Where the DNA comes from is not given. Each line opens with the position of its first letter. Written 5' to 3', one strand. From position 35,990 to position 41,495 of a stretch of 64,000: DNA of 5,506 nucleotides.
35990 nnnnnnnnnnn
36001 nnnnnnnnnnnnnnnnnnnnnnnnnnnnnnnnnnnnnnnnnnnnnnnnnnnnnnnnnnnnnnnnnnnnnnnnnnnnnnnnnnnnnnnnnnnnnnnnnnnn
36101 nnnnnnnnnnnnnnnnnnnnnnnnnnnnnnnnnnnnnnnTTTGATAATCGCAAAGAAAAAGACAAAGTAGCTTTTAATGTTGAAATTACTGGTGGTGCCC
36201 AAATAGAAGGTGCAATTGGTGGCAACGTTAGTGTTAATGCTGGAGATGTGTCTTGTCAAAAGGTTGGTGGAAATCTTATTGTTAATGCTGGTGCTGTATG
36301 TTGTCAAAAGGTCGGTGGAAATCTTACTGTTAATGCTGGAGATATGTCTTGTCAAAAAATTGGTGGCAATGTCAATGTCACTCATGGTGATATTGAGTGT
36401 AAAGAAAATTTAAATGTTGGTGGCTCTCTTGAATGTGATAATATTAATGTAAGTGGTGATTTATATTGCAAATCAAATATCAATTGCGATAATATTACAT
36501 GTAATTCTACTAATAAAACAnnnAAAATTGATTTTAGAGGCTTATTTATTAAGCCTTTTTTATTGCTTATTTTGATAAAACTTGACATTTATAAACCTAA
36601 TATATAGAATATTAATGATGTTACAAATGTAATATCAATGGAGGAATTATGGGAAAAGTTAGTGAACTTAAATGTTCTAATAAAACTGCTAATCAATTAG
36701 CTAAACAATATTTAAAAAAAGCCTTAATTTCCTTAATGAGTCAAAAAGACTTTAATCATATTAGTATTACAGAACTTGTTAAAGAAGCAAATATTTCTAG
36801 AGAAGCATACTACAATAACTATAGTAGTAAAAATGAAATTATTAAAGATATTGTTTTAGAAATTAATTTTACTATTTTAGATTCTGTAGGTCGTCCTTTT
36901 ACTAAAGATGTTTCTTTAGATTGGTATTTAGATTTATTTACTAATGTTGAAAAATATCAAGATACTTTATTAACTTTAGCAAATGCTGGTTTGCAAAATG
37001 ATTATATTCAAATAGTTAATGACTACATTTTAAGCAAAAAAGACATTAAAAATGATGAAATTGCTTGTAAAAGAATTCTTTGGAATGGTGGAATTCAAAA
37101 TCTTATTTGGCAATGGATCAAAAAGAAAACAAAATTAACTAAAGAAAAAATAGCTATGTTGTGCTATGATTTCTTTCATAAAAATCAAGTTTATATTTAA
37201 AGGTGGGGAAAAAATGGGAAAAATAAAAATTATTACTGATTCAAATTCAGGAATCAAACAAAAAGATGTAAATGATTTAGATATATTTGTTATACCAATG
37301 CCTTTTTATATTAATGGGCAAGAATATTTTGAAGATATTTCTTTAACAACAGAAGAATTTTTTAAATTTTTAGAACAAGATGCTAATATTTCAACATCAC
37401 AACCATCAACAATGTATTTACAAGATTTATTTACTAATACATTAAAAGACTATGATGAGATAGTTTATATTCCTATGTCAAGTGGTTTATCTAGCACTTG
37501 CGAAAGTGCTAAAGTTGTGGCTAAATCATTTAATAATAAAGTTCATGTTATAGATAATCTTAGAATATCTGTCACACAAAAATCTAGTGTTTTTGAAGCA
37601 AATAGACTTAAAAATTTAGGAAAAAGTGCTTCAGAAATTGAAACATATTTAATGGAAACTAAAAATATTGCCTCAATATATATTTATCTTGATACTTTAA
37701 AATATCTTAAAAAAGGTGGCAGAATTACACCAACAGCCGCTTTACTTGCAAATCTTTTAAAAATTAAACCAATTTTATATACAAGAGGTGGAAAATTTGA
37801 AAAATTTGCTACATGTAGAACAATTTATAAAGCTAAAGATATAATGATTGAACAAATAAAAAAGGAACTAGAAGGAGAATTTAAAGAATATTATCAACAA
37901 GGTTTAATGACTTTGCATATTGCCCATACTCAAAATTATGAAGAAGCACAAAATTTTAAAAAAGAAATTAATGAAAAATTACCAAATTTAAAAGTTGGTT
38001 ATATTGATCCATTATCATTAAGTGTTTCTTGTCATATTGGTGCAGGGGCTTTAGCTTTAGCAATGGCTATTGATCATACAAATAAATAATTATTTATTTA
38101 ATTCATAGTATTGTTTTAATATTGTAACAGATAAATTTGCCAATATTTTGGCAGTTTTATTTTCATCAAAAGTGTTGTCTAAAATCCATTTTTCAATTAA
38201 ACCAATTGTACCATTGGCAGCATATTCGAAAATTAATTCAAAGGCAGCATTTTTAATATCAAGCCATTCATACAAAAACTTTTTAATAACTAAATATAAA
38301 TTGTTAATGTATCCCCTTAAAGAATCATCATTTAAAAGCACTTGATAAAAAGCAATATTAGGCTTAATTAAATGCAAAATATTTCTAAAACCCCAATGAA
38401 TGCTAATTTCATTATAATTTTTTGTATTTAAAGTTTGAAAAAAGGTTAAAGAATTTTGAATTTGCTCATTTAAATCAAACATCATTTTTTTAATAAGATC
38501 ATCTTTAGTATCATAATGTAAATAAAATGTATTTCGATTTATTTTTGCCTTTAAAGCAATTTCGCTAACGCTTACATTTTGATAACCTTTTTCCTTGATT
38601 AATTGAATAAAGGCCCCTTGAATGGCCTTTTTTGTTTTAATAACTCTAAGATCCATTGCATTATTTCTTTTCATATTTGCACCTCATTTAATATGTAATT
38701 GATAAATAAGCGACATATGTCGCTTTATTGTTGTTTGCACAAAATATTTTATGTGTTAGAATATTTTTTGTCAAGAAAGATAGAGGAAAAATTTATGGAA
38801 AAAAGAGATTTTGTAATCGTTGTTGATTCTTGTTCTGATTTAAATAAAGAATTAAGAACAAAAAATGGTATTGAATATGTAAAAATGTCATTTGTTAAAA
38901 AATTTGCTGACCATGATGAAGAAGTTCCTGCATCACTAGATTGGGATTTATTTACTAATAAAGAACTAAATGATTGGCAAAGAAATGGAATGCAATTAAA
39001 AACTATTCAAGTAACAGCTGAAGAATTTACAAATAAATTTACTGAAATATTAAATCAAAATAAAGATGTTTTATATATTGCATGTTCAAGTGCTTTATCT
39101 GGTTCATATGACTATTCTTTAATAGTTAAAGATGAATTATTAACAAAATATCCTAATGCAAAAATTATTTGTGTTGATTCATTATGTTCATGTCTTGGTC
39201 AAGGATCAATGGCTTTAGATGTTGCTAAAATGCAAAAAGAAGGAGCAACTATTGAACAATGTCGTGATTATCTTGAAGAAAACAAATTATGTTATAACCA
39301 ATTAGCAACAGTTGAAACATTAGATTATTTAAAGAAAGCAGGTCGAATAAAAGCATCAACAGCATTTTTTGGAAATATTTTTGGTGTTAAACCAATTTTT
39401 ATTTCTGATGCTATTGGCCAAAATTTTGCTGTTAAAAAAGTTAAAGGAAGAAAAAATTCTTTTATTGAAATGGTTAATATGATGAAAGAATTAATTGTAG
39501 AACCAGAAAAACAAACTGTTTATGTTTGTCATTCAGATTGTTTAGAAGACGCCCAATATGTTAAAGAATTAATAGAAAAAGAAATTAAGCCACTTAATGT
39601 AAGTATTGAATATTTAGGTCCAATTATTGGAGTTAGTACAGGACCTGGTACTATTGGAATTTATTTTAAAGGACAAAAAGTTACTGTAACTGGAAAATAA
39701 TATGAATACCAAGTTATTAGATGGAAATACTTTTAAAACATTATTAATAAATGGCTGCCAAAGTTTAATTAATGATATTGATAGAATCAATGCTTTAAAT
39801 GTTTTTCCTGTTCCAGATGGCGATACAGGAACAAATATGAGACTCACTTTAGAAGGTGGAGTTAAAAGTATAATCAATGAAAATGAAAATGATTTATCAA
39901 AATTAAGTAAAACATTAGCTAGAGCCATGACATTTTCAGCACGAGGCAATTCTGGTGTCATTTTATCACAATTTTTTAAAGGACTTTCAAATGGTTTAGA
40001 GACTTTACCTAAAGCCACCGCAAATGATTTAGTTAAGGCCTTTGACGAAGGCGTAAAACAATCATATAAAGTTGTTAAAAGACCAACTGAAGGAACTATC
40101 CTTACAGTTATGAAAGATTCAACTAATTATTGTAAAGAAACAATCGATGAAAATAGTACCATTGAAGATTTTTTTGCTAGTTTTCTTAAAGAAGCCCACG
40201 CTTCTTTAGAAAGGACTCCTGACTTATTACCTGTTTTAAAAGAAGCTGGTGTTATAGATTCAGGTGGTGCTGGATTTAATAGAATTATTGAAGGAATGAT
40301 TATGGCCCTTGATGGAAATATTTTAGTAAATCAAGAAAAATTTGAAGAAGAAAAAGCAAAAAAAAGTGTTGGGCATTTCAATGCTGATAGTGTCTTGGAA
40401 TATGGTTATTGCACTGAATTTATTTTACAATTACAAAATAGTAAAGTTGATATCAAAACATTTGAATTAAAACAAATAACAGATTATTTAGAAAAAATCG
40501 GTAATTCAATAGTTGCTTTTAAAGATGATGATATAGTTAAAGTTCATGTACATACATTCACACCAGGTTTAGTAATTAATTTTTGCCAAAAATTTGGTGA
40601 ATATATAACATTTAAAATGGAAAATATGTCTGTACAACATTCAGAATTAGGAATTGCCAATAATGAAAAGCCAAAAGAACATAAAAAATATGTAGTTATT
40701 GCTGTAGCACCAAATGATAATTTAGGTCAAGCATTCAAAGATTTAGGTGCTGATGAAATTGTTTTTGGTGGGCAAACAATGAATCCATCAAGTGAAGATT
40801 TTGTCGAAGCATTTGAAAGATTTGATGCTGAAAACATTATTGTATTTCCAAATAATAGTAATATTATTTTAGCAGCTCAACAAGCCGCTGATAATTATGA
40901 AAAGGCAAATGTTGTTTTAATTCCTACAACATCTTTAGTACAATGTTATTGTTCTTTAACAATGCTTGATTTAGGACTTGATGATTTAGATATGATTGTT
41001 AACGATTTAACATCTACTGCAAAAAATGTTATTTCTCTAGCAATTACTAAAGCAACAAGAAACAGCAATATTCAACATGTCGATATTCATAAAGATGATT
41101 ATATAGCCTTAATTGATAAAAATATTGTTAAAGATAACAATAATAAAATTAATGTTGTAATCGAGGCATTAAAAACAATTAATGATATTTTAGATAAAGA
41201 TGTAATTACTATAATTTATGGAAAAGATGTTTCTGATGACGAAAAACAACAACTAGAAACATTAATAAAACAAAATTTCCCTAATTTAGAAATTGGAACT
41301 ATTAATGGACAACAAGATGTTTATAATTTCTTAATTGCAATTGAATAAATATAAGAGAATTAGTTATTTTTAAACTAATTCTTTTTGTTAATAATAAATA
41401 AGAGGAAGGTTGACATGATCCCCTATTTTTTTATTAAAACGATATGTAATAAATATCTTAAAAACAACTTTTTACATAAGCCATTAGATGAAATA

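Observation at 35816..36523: XRE HTH regulator fused to a cysteine-containing 16-aa tandem-repeat domain encoded by a 48-nt DNA tandem repeat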

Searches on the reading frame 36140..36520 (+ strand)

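Call 7: search_protein_families(library=pfam, proteins=[window:36140-36520:+], max_evalue=10)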
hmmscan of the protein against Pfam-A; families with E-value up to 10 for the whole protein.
seq(127 aa): 4 families
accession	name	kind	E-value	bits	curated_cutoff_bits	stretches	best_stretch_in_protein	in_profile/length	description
PF14352.11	DUF4402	-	0.039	15.1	25.2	1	45-107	60-118/129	Domain of unknown function (DUF4402)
PF06715.18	Gp5_C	-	0.41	11.3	20.4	0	67-81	1-14/24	Gp5 C-terminal repeat (3 copies)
PF01565.28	FAD_binding_4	-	0.54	10.4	26.4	2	27-59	85-117/139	FAD binding domain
PF03790.18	KNOX1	-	8.9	6.6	26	0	37-43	20-26/43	KNOX1 domain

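Call 8: search_protein_families(library=ncbifam, proteins=[window:36140-36520:+], max_evalue=10)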
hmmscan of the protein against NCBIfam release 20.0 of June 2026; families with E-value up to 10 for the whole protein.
seq(127 aa): 2 families
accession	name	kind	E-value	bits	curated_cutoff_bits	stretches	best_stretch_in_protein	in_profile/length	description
TIGR00387.1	glcD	equivalog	0.03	13.1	567.9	2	19-43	91-115/413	glycolate oxidase subunit GlcD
NF008408.0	PRK11230.1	equivalog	0.13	10.7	897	1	20-43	150-173/499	glycolate oxidase subunit GlcD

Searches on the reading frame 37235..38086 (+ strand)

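Call 83: search_protein_families(library=pfam, proteins=[window:37235-38086:+], max_evalue=0.00001)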
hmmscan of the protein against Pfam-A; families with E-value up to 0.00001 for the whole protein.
window:37235-38086:+ (284 aa): 1 family
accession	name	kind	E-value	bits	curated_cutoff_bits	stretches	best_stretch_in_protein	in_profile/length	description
PF02645.21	DegV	-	2.4e-62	211.3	27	1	1-277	6-277/280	Uncharacterised protein, DegV family COG1307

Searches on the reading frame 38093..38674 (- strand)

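Call 83: search_protein_families(library=pfam, proteins=[window:38093-38674:-], max_evalue=0.00001)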
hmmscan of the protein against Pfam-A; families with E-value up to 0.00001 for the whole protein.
window:38093-38674:- (194 aa): 2 families
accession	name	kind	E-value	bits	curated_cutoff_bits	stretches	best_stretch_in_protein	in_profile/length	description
PF00440.29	TetR_N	-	2.8e-11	43.4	24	1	24-62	7-45/47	Bacterial regulatory proteins, tetR family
PF14278.11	TetR_C_8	-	2.1e-08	34.6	26.1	1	95-170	6-89/103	Transcriptional regulator C-terminal region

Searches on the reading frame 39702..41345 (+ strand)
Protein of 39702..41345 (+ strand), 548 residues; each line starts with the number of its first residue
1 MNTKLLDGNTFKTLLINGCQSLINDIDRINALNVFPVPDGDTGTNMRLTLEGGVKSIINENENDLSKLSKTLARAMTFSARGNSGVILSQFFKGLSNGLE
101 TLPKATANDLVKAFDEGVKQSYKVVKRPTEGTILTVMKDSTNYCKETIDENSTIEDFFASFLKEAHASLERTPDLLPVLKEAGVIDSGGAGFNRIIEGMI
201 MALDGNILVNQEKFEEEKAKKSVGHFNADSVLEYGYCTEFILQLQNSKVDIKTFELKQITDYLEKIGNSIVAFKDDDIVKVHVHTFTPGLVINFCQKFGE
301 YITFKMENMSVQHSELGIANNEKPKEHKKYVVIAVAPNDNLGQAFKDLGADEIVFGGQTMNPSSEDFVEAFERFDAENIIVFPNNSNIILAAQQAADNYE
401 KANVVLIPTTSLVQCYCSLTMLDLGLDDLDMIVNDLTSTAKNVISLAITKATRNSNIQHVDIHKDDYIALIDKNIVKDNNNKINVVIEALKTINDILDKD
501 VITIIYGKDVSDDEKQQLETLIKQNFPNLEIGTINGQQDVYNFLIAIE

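Call 83: search_protein_families(library=pfam, proteins=[window:39702-41345:+], max_evalue=0.00001)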
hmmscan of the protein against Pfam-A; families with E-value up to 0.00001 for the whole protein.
window:39702-41345:+ (548 aa): 3 families
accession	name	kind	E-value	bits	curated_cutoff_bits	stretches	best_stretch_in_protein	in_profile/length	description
PF13684.11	FakA-like_C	-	3.5e-59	200.2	23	1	332-548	2-216/216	Fatty acid kinase subunit A-like, C-terminal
PF02734.22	Dak2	-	2e-39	135.7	27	1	36-199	1-172/174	DAK2 domain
PF21645.3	FakA-like_M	-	1.6e-24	86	24.9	1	233-315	1-79/80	Fatty acid kinase subunit A-like, middle domain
